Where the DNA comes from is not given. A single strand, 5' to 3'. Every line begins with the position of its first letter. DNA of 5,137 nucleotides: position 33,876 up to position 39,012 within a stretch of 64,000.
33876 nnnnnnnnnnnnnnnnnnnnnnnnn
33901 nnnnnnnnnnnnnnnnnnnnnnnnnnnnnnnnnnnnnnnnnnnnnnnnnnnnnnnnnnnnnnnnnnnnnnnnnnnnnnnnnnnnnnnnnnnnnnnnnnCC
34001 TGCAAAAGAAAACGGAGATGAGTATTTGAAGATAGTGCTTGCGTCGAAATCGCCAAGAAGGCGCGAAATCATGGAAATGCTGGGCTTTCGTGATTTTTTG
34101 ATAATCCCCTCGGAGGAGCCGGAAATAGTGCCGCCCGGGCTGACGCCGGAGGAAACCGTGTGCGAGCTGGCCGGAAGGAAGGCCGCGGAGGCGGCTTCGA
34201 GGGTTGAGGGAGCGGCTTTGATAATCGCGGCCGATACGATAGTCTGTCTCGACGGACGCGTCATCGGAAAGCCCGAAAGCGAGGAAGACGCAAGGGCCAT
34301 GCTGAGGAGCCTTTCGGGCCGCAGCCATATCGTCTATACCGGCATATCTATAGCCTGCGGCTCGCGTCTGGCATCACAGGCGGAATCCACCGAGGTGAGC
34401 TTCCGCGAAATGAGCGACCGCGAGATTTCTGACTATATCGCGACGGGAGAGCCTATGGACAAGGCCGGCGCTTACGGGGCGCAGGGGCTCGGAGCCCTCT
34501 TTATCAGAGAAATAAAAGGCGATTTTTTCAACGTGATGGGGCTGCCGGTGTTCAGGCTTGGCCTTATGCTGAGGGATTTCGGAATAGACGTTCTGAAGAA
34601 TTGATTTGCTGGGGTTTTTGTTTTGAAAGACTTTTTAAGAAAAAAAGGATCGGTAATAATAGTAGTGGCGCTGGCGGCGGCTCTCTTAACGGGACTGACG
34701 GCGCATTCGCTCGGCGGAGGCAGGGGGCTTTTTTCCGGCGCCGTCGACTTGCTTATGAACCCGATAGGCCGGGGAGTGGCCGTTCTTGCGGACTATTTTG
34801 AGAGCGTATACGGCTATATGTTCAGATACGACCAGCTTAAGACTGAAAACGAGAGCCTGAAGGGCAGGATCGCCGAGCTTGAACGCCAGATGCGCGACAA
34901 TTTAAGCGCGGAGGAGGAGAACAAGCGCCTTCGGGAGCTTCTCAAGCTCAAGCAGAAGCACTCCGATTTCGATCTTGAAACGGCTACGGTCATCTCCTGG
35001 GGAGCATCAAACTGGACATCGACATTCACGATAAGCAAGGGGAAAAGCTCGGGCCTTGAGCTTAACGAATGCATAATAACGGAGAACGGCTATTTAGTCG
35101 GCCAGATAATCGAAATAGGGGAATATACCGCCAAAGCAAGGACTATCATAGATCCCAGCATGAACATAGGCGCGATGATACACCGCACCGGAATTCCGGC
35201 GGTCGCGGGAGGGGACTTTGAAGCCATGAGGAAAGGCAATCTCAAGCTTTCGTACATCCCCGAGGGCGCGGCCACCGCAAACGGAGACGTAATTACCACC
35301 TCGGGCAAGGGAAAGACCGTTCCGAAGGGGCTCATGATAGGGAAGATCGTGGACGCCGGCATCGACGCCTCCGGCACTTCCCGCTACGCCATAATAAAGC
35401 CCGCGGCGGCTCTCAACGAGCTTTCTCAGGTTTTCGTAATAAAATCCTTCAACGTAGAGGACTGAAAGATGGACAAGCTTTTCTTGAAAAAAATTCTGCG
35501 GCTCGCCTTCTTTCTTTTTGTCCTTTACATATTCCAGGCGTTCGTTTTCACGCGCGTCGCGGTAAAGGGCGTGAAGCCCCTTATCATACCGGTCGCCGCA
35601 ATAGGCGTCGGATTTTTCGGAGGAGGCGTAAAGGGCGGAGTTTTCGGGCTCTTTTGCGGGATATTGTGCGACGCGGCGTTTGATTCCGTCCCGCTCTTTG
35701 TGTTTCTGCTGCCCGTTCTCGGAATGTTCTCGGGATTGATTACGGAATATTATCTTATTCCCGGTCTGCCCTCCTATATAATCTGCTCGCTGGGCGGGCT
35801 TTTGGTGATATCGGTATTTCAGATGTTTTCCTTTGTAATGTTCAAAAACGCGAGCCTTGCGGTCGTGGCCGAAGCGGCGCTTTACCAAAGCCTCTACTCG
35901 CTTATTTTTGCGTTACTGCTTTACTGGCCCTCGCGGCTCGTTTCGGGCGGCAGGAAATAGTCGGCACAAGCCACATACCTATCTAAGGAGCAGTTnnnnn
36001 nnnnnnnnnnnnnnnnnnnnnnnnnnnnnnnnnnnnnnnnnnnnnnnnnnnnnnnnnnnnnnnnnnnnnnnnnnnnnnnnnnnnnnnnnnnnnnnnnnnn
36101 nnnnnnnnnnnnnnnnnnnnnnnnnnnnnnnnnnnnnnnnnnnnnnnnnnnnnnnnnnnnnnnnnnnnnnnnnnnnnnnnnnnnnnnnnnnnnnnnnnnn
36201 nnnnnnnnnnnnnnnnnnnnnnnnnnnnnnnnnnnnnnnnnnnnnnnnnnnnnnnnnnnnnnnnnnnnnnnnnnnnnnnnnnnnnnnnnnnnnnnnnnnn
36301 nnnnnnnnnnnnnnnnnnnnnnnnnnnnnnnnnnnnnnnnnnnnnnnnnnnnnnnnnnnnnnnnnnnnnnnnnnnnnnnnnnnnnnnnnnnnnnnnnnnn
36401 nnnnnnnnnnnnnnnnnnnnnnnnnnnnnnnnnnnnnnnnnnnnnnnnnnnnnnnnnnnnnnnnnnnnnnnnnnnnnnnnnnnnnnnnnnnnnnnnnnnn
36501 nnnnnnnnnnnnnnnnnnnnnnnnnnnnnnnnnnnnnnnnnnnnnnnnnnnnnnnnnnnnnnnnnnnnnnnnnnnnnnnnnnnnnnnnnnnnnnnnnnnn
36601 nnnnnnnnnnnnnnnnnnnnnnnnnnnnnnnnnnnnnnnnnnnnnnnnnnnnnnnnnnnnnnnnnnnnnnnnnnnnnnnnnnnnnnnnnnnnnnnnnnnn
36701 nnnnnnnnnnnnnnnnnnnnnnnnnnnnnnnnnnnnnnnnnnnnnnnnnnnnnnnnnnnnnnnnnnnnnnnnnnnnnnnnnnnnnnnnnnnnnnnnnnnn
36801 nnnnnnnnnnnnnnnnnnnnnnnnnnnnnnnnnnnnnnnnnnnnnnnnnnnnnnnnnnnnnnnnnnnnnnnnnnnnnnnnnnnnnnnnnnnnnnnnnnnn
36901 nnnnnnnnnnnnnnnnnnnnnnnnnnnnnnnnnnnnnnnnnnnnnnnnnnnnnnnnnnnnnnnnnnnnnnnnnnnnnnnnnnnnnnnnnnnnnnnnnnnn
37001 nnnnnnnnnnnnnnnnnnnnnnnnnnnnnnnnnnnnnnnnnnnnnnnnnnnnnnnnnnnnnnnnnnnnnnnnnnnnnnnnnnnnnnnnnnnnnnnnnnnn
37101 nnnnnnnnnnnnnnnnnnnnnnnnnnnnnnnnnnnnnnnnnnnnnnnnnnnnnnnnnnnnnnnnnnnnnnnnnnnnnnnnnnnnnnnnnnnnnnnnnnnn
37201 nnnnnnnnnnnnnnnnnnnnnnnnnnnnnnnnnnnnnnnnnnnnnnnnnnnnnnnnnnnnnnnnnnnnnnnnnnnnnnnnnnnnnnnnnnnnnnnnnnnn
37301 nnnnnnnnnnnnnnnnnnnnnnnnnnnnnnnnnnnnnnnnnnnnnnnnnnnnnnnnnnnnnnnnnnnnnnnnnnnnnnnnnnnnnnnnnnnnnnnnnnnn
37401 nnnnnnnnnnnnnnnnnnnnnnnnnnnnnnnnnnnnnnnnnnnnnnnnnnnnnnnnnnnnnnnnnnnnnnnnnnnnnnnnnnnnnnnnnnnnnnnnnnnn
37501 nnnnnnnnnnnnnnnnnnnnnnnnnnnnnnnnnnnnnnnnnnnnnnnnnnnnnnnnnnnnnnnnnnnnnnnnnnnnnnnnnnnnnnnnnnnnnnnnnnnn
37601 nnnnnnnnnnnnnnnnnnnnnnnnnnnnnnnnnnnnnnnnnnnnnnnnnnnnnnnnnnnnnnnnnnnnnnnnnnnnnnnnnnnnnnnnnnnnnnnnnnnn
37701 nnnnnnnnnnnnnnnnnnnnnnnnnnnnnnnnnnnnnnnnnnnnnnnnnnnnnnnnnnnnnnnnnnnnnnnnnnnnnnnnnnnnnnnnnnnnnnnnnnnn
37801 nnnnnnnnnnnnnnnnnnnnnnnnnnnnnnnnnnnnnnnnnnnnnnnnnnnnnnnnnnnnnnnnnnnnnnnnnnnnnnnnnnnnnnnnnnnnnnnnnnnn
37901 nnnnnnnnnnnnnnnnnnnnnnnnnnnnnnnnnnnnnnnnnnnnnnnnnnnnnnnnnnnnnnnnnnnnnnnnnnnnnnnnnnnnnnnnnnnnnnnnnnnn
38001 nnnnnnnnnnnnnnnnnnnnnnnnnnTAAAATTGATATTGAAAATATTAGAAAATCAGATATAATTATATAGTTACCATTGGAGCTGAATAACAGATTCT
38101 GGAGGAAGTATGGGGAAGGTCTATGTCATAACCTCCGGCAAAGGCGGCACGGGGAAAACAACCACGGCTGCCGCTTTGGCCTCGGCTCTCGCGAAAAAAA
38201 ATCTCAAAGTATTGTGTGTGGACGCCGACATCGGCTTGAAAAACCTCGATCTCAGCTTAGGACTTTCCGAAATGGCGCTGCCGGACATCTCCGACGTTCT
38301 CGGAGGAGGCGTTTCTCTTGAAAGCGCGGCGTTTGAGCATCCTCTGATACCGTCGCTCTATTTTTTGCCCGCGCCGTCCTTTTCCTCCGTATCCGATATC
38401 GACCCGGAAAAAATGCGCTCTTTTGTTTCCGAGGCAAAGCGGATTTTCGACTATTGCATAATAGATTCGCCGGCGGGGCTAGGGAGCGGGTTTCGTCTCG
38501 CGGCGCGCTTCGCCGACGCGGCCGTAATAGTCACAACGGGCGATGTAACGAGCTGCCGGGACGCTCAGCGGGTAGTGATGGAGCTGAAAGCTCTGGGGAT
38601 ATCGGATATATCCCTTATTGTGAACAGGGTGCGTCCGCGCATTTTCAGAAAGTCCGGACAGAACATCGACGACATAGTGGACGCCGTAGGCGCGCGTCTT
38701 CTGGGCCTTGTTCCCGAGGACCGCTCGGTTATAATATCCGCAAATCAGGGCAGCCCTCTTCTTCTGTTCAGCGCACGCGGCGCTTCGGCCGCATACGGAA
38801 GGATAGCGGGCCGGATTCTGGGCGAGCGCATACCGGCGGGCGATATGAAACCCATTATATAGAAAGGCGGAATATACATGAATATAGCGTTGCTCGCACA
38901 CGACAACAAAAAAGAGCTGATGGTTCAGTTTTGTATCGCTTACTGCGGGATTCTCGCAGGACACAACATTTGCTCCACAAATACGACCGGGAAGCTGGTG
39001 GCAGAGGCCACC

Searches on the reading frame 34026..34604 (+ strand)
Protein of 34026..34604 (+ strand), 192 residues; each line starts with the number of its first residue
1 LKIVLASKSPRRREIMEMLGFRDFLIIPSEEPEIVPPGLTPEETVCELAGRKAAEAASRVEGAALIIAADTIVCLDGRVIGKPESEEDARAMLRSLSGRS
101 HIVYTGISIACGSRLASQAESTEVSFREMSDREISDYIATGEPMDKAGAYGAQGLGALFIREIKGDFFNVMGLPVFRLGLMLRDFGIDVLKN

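Call 59: search_protein_families(library=pfam, proteins=[window:34026-34604:+], max_evalue=0.00001)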
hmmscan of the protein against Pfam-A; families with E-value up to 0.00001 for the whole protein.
window:34026-34604:+ (192 aa): 1 family
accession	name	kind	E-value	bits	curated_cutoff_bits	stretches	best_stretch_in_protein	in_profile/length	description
PF02545.19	Maf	-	3.8e-60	203.2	27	1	2-184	1-186/187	Maf-like protein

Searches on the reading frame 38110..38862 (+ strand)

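Call 59: search_protein_families(library=pfam, proteins=[window:38110-38862:+], max_evalue=0.00001)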
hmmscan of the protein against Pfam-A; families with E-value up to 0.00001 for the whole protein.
window:38110-38862:+ (250 aa): 7 families
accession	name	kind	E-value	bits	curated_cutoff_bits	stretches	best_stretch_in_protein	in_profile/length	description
PF01656.29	CbiA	-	8e-21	74.7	25.4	1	6-216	2-124/125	CobQ/CobB/MinD/ParA nucleotide binding domain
PF13614.12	AAA_31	-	6.6e-17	62.5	27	1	3-154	2-159/177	AAA domain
PF10609.15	ParA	-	4.7e-16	59.4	27.1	1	3-53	4-54/246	NUBPL iron-transfer P-loop NTPase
PF02374.21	ArsA_ATPase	-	1.2e-09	38.3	24.3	1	5-40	3-38/305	Anion-transporting ATPase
PF09140.17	MipZ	-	3.2e-08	33.6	20.7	0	4-41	2-39/262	ATPase MipZ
PF00142.24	Fer4_NifH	-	4.5e-07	30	25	0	9-40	6-37/271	4Fe-4S iron sulfur cluster binding proteins, NifH/frxC family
PF06564.18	CBP_BcsQ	-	2.8e-06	27.5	21.3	0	9-173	8-170/234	Cellulose biosynthesis protein BcsQ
